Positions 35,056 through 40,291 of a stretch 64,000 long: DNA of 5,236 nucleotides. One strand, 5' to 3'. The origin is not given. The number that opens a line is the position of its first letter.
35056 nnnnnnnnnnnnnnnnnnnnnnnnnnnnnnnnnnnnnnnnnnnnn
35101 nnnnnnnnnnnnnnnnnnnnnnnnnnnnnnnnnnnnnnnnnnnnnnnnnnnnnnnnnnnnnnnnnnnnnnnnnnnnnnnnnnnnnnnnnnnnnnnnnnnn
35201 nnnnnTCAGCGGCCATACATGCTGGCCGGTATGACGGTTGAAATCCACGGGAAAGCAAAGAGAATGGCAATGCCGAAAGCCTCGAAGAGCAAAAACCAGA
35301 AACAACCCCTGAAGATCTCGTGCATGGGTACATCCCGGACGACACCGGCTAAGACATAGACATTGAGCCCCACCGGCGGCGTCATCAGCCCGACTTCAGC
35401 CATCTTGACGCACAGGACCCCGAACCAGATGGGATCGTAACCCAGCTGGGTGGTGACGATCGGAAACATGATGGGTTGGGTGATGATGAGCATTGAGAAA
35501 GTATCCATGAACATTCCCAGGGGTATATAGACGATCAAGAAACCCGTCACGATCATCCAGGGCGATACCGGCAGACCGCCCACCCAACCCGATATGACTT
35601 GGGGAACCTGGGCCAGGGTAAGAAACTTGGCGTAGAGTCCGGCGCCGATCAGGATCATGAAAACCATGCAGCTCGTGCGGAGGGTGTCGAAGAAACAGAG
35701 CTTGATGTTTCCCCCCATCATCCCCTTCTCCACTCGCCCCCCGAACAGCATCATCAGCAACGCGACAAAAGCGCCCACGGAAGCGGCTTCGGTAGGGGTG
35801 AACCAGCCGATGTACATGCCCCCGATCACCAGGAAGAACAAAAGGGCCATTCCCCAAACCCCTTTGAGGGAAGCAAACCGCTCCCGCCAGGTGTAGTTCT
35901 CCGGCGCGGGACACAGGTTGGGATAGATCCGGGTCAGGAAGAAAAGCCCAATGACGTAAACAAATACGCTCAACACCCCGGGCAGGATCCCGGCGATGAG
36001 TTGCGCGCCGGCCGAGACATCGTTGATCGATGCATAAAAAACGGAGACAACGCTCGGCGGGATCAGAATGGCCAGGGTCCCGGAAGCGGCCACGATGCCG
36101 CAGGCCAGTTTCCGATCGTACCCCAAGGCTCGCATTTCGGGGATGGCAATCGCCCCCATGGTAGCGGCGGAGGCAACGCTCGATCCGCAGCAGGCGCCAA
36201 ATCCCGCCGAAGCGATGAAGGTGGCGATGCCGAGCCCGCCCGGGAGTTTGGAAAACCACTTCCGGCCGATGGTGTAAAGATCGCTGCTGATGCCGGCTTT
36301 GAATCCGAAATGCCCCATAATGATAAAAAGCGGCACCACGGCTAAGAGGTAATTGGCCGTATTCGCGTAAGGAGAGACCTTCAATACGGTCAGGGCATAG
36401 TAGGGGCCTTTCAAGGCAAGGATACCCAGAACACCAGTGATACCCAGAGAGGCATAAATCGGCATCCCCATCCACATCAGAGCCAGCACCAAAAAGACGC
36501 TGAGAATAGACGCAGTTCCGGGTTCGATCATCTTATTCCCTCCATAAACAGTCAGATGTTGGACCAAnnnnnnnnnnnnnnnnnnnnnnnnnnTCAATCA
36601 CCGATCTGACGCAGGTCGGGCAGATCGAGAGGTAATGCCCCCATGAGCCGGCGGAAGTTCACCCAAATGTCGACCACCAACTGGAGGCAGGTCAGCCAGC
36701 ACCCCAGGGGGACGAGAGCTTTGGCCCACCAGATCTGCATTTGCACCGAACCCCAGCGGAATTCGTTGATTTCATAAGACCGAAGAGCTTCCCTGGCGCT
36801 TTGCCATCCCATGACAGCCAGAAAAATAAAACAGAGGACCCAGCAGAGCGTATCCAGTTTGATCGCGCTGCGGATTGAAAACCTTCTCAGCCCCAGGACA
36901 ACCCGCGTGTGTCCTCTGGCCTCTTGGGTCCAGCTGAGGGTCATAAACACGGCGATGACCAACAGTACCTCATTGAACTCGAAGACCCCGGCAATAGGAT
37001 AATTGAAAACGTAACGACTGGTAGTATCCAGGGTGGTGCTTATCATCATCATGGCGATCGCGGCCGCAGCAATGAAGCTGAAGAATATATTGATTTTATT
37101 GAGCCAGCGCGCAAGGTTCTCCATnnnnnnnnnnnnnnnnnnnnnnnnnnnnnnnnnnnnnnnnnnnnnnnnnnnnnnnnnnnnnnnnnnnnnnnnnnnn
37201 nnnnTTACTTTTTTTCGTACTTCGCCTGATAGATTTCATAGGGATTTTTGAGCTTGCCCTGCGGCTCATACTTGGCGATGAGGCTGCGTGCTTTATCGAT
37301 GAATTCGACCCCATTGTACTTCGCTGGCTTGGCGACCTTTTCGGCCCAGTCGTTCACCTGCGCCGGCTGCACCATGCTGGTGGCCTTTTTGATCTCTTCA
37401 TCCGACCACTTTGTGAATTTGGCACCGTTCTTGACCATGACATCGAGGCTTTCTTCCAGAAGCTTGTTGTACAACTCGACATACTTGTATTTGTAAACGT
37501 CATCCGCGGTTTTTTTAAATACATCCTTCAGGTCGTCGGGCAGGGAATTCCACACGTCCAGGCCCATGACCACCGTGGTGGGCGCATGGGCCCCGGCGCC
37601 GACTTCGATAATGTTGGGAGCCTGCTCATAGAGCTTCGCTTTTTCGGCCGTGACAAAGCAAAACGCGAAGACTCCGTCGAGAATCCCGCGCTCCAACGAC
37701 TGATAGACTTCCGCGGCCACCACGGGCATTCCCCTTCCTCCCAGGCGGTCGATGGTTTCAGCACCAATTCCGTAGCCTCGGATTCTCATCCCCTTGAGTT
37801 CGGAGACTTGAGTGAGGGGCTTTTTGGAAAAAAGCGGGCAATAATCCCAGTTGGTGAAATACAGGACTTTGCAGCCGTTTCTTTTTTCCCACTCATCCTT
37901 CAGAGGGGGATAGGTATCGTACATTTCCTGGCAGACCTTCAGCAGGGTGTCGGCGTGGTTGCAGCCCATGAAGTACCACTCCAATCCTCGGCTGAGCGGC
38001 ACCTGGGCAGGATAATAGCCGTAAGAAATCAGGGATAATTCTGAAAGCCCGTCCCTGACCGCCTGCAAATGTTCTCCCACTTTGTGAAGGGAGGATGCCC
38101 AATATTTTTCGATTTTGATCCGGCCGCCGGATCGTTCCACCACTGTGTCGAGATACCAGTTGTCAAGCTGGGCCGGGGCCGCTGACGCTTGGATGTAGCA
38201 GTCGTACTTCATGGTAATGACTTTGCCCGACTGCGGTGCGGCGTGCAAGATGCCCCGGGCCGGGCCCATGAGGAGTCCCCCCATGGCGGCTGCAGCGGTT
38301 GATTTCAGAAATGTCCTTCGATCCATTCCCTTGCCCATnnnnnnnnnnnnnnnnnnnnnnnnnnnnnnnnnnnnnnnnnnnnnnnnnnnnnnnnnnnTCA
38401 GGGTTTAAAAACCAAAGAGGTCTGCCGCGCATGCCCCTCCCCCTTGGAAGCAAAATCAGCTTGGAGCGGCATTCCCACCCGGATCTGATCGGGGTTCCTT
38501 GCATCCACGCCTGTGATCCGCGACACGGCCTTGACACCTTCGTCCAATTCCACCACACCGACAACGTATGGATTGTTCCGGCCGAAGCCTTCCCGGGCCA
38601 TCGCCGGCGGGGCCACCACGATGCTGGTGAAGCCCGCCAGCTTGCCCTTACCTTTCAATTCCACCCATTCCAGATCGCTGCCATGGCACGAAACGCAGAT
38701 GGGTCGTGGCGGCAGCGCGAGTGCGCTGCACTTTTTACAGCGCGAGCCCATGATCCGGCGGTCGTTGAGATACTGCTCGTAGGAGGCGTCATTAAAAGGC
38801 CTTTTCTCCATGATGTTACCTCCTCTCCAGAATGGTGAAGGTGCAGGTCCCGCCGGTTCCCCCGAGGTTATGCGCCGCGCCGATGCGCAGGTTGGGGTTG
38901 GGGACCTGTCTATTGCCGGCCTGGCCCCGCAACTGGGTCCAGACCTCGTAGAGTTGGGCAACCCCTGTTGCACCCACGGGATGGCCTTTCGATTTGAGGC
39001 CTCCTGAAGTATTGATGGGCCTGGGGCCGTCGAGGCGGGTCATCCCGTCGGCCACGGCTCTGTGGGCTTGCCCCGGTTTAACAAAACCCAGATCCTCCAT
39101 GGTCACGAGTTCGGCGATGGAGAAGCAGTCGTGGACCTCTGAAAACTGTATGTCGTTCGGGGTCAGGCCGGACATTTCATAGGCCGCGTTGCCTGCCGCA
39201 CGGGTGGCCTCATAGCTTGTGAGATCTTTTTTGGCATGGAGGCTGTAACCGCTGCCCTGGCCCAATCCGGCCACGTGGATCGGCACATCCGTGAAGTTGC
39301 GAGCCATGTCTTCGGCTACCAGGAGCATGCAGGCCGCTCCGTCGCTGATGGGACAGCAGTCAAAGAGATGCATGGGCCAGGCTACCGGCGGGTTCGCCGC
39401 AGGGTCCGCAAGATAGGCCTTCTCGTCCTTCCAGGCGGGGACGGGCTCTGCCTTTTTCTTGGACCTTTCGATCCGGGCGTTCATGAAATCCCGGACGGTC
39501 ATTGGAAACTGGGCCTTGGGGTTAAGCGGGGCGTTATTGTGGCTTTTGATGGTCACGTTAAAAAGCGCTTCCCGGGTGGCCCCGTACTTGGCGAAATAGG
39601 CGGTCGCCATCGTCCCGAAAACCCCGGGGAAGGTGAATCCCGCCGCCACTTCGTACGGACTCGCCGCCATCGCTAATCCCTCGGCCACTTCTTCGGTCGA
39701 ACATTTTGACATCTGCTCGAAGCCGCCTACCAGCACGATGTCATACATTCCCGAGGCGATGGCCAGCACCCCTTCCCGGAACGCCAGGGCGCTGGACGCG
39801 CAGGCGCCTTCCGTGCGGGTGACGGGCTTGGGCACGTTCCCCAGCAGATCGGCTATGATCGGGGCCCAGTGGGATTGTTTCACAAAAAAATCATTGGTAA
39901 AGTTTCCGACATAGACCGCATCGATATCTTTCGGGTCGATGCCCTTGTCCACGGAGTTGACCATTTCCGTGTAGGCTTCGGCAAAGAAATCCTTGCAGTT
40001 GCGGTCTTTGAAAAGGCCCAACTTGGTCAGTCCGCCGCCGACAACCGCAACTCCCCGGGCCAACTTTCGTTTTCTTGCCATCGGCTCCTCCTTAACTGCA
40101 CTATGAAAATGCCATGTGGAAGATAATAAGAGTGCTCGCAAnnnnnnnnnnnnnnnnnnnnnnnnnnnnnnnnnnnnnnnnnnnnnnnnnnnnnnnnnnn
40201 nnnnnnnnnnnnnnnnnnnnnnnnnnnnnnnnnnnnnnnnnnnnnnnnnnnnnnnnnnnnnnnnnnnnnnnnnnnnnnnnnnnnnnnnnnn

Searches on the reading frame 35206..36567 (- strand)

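Call 4: search_protein_families(library=pfam, proteins=[window:35206-36567:-])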
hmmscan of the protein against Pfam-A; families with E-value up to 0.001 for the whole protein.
window:35206-36567:- (453 aa): 1 family
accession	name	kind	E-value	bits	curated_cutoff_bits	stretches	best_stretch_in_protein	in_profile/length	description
PF06808.19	DctM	-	5.3e-82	276.3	23.8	1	25-442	2-413/413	Tripartite ATP-independent periplasmic transporter, DctM component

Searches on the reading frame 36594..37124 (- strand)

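Call 4: search_protein_families(library=pfam, proteins=[window:36594-37124:-])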
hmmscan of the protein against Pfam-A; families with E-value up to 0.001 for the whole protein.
window:36594-37124:- (176 aa): 1 family
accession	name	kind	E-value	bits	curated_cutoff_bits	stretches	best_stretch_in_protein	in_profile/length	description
PF04290.18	DctQ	-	2.8e-21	76.2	28.3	1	26-158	1-131/132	Tripartite ATP-independent periplasmic transporters, DctQ component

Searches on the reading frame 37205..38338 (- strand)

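Call 4: search_protein_families(library=pfam, proteins=[window:37205-38338:-])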
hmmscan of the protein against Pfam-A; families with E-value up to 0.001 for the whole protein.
window:37205-38338:- (377 aa): 2 families
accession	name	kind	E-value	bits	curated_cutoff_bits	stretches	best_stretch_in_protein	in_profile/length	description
PF03480.18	DctP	-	1.4e-29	103.7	23.4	1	64-326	20-278/286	Bacterial extracellular solute-binding protein, family 7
PF10518.14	TAT_signal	-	0.00014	22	22.7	1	5-23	2-20/21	TAT (twin-arginine translocation) pathway signal sequence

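Call 17: search_protein_families(library=ncbifam, proteins=[window:37205-38338:-], max_evalue=1e-10)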
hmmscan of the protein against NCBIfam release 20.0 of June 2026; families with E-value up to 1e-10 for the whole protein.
window:37205-38338:- (377 aa): 2 families
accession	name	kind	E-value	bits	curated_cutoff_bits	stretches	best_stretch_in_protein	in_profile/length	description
NF037995.1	TRAP_S1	subfamily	3.2e-22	79.1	50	1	66-318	23-270/271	TRAP transporter substrate-binding protein DctP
TIGR00787.1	dctP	subfamily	5.9e-13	48.8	175.05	1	64-286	20-239/257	DctP family TRAP transporter solute-binding subunit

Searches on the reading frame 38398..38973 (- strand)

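Call 4: search_protein_families(library=pfam, proteins=[window:38398-38973:-])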
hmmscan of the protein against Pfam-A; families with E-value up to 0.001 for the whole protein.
window:38398-38973:- (191 aa): 2 families
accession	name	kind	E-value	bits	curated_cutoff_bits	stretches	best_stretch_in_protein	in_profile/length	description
PF01796.24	OB_ChsH2_C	-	4.6e-18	65.4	27.1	1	103-174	1-64/65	ChsH2, C-terminal OB-fold domain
PF12172.15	zf-ChsH2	-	2.2e-08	34.2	23.2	1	69-102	4-37/37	ChsH2, rubredoxin-like zinc ribbon domain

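Call 17: search_protein_families(library=ncbifam, proteins=[window:38398-38973:-], max_evalue=1e-10)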
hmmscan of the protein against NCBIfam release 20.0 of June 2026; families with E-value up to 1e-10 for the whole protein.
window:38398-38973:- (191 aa): 0 families

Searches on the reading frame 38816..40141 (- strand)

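Call 4: search_protein_families(library=pfam, proteins=[window:38816-40141:-])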
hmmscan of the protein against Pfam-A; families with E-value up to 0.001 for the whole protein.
window:38816-40141:- (441 aa): 4 families
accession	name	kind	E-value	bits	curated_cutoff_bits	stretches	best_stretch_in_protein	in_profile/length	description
PF22691.2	Thiolase_C_1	-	1.7e-44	151.5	28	1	298-440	6-144/144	Thiolase C-terminal domain-like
PF00108.29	Thiolase_N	-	1e-25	91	26.4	1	31-278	1-260/260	Thiolase, N-terminal domain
PF02803.24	Thiolase_C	-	1.8e-08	34.5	27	1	315-409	26-102/123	Thiolase, C-terminal domain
PF00109.32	ketoacyl-synt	-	0.00037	20.6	20.8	1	106-146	166-206/252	Beta-ketoacyl synthase, N-terminal domain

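Call 17: search_protein_families(library=ncbifam, proteins=[window:38816-40141:-], max_evalue=1e-10)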
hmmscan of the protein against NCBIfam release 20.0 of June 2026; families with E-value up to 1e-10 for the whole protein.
window:38816-40141:- (441 aa): 25 families
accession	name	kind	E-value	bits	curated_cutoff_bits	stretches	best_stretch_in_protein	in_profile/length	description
NF004720.0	PRK06064.1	subfamily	4.3e-120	401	420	2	250-440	196-387/389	thiolase domain-containing protein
NF053570.1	AcCoTHIOL_METTL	equivalog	7.4e-111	370.7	600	2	252-439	196-382/385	acetyl-CoA acetyltransferase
NF004810.0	PRK06157.1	equivalog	4.7e-92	309.2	403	2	249-437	200-394/400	acetyl-CoA acetyltransferase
NF005704.0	PRK07516.1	subfamily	1.7e-85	287.4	412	2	249-440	199-387/389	thiolase domain-containing protein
NF009228.0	PRK12578.1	subfamily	1.1e-75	254.7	485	2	253-439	199-386/387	thiolase domain-containing protein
NF004982.0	PRK06365.1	equivalog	6.1e-66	223.2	695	2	24-219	11-207/430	thiolase domain-containing protein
NF004936.0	PRK06289.1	equivalog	9.9e-64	215.6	375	1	46-434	23-397/405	acetyl-CoA acetyltransferase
NF006102.0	PRK08256.1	subfamily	2.1e-60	204.8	436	2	246-440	196-392/394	lipid-transfer protein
NF004811.0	PRK06158.1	subfamily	4.6e-49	167.4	421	2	245-430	188-370/384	acetyl-CoA acetyltransferase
NF053628.1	BnzsclthlBbsBGT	equivalog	1.3e-47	162.5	750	2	216-429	158-371/389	benzoylsuccinyl-CoA thiolase subunit BbsB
NF006180.0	PRK08313.1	subfamily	1.7e-47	162.1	514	2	248-430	192-374/389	thiolase domain-containing protein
NF004715.0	PRK06059.1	equivalog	1.8e-44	152.3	424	1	213-432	159-394/399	lipid-transfer protein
NF004721.0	PRK06065.1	equivalog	1.3e-43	149.3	455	1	251-427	203-380/393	thiolase domain-containing protein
NF006010.0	PRK08142.1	subfamily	8.8e-41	139.9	462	1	249-432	194-376/388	thiolase domain-containing protein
NF005892.0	PRK07855.1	subfamily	1.2e-38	133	469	1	222-412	173-366/390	lipid-transfer protein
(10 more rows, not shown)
